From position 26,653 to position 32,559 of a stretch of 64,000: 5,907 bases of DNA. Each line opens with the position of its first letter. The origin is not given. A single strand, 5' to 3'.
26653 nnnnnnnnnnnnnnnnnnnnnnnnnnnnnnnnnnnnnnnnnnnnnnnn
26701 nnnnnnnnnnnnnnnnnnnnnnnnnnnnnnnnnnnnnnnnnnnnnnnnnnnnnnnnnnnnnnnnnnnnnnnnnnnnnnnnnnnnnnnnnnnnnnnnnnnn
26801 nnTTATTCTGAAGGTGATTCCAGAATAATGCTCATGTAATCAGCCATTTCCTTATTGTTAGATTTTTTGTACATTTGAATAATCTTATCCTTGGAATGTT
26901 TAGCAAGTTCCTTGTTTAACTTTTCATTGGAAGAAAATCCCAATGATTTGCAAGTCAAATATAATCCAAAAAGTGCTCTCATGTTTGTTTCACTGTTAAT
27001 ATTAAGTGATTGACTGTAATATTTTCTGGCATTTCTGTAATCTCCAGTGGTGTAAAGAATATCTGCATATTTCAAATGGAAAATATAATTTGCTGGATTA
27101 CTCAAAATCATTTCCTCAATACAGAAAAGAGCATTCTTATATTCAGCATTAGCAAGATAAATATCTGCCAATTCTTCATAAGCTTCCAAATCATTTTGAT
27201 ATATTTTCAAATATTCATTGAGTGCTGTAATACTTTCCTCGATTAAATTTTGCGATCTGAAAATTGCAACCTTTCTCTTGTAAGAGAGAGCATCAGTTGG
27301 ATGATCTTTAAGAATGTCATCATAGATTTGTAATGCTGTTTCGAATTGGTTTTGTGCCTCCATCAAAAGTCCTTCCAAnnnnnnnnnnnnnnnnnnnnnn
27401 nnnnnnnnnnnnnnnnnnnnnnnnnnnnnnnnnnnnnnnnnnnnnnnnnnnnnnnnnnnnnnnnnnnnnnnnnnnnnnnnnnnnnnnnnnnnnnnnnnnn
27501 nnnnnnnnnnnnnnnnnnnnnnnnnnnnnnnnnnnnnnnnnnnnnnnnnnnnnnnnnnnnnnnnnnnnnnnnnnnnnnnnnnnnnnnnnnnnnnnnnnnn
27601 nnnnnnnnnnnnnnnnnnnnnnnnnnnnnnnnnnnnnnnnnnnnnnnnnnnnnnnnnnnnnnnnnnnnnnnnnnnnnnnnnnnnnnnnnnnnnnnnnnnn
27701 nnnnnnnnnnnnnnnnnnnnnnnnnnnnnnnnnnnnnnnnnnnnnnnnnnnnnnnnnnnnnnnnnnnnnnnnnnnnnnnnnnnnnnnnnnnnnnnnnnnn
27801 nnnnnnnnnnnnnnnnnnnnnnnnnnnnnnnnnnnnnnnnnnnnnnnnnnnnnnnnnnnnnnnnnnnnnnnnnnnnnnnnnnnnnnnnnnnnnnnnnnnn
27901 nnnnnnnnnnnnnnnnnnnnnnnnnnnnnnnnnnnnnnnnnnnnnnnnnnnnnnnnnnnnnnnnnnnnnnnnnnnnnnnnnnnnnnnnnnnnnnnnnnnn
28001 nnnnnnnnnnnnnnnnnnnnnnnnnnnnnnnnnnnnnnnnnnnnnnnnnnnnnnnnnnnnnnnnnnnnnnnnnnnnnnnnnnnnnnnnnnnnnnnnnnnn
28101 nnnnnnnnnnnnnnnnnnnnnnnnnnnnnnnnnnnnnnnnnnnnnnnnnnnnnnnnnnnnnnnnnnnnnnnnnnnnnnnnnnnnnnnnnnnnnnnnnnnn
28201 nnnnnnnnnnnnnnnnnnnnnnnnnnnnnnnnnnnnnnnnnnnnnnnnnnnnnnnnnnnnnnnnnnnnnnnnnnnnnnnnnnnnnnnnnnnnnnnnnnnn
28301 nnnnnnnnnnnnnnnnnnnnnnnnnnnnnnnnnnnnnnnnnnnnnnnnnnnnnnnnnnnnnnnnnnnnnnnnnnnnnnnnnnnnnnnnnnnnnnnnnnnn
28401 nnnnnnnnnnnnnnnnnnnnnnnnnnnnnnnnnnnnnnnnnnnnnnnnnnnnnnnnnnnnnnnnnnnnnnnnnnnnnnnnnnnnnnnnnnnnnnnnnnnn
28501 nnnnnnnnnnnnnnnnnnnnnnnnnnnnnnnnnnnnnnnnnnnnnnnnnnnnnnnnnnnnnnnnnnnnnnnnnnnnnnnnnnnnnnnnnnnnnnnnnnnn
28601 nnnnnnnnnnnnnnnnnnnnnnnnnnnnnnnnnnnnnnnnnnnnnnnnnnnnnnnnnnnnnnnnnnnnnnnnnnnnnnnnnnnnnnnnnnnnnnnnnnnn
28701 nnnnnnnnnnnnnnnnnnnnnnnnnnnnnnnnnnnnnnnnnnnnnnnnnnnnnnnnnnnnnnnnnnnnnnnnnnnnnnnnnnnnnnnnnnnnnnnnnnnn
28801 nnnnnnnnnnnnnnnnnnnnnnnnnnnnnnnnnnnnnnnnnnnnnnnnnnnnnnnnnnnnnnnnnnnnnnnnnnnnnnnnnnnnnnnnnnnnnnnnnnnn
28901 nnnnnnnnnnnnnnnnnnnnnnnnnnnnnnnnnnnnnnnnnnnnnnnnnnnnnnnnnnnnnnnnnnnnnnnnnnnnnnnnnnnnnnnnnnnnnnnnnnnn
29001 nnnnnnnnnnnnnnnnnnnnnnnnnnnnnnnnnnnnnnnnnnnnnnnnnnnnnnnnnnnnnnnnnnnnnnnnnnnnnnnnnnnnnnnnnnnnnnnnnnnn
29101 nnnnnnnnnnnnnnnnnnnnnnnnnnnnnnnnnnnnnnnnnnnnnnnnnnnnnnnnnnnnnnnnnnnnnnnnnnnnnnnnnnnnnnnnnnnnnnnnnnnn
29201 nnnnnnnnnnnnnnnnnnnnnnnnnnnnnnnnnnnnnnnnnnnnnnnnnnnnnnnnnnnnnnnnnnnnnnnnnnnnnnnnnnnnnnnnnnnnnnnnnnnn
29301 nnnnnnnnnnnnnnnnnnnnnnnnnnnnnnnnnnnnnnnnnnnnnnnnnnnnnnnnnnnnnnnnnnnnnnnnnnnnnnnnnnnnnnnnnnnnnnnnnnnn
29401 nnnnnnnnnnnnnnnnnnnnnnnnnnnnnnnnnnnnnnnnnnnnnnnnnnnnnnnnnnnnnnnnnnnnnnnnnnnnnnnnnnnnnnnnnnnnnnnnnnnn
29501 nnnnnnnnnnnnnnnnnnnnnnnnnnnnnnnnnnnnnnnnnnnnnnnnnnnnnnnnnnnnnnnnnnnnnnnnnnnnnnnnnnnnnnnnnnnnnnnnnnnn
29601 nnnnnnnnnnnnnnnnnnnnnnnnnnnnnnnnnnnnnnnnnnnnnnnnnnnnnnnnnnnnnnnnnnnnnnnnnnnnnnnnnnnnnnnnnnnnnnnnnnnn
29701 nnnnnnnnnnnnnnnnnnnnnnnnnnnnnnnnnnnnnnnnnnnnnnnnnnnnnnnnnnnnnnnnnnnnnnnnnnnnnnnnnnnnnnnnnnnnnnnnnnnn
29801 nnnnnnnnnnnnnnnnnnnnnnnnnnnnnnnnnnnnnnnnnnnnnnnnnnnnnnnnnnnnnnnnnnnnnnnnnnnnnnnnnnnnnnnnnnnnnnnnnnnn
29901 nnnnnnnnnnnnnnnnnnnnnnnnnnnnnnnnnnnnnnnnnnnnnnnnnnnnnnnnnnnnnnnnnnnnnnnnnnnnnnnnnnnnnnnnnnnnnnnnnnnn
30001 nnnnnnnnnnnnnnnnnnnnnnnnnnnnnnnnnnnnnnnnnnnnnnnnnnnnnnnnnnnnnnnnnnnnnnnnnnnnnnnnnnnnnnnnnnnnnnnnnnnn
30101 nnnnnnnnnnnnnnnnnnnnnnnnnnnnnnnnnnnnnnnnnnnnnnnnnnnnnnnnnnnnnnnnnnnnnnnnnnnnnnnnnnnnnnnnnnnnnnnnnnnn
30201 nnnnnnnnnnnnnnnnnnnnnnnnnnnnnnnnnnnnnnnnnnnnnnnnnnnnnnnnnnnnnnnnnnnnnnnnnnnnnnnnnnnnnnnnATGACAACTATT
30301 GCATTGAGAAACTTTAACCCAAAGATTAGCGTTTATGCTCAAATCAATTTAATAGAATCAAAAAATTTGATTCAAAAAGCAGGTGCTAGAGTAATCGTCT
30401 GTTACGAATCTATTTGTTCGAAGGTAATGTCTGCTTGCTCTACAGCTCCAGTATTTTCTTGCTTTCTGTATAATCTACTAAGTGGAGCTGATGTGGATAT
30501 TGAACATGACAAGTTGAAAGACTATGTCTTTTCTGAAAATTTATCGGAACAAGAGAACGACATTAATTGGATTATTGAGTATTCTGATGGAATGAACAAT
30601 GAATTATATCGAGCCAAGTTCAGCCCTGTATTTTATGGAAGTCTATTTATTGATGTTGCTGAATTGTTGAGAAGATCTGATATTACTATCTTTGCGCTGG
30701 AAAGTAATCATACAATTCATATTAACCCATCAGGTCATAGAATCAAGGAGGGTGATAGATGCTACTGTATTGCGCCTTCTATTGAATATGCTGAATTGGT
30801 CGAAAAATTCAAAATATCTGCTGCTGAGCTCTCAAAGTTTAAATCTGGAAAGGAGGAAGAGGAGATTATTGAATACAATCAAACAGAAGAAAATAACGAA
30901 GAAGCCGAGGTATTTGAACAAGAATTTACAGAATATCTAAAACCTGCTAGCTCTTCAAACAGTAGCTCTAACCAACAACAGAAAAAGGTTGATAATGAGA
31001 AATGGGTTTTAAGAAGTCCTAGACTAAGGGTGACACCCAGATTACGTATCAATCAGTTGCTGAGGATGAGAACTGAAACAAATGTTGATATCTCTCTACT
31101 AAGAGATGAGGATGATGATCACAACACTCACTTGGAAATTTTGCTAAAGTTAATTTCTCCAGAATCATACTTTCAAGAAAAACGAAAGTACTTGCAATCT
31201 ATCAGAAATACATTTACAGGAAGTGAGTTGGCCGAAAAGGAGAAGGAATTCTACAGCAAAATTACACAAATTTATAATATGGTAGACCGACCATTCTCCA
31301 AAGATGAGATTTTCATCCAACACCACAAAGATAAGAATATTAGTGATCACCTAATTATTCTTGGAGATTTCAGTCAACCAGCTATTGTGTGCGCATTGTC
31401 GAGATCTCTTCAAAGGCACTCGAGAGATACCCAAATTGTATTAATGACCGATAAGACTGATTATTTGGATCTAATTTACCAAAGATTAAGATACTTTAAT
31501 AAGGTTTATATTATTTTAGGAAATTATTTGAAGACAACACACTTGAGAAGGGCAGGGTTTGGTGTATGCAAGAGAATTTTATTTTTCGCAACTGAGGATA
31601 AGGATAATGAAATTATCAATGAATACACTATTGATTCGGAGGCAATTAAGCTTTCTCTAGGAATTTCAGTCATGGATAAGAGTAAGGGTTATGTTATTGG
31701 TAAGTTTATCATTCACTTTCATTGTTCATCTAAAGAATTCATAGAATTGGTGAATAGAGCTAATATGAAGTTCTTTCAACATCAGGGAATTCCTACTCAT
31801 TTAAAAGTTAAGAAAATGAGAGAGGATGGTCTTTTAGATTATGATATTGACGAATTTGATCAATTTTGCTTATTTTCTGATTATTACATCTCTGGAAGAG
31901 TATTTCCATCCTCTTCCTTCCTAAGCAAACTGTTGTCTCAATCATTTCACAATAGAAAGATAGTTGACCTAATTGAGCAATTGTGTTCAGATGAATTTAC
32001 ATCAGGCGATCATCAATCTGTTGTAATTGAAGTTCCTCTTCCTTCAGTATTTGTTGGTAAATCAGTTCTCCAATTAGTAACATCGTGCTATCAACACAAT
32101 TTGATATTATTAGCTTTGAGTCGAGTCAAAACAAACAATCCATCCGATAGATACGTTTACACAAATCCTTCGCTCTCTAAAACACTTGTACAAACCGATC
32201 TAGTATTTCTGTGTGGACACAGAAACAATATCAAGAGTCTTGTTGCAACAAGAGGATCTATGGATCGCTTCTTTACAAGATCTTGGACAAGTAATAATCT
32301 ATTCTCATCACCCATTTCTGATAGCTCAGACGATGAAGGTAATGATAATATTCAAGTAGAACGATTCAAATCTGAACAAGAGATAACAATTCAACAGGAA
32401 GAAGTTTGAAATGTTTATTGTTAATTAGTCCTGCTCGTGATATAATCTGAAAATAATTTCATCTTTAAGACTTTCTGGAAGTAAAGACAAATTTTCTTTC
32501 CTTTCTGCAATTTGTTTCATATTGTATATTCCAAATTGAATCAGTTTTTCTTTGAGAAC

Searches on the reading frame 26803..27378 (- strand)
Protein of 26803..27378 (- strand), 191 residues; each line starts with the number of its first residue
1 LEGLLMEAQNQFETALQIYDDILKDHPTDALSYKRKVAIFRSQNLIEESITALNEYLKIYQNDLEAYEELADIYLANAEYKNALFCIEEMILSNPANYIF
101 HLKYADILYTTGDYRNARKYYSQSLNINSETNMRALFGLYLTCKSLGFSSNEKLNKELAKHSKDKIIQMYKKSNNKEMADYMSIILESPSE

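Call 33: search_protein_families(library=pfam, proteins=[window:26803-27378:-], max_evalue=0.001)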
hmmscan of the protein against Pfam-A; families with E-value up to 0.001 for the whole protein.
window:26803-27378:- (191 aa): 14 families
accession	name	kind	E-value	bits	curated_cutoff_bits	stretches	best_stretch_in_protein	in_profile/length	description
PF22890.2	TPR_EMC2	-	1.5e-21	77.6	27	1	1-108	23-130/145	EMC2 TPR-like repeat domain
PF13428.12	TPR_14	-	3.8e-13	49.1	23.5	0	4-37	9-42/44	Tetratricopeptide repeat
PF07719.23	TPR_2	-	1.9e-10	40.4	27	0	101-129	4-32/34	Tetratricopeptide repeat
PF13424.12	TPR_12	-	2.4e-10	40.9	30.1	1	3-61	17-76/77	Tetratricopeptide repeat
PF13432.12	TPR_16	-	2.8e-10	40.9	32.7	1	70-124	3-57/65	Tetratricopeptide repeat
PF14559.12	TPR_19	-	1.4e-09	38.6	25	1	8-70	3-64/68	Tetratricopeptide repeat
PF25064.1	ARM_TT21_5th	-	8.8e-08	32.9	27.8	1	70-166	7-100/117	TT21 fifth ARM repeats domain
PF13174.12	TPR_6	-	8.6e-07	29.7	26.3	0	3-28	7-32/33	Tetratricopeptide repeat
PF13181.12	TPR_8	-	2.6e-06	27.6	25.7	0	102-130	5-33/34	Tetratricopeptide repeat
PF13431.12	TPR_17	-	2.3e-05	24.8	24.4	0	53-84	2-33/34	Tetratricopeptide repeat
PF12895.13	ANAPC3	-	3.3e-05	24.5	27.2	1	77-138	2-63/82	Anaphase-promoting complex, cyclosome, subunit 3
PF13176.12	TPR_7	-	0.00023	21.4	27.9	0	66-84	1-19/36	Tetratricopeptide repeat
PF22860.2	DUF7017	-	0.00042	20.8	27.5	0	36-134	7-107/141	Domain of unknown function (DUF7017)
PF25756.1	TPR_INTS8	-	0.00042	19.6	27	0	88-131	317-360/488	INTS8, TPR repeats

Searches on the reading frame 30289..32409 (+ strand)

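Call 34: search_protein_families(library=pfam, proteins=[window:30289-32409:+], max_evalue=0.001)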
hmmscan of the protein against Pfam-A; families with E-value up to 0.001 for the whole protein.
window:30289-32409:+ (706 aa): 2 families
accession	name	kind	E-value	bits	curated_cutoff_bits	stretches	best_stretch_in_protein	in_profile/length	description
PF03493.23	BK_channel_a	-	6.6e-13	49.2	26.8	1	36-136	3-89/90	Calcium-activated BK potassium channel alpha subunit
PF22614.2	Slo-like_RCK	-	1.8e-08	34.5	24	1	352-463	3-112/119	Calcium-activated potassium channel slowpoke-like RCK domain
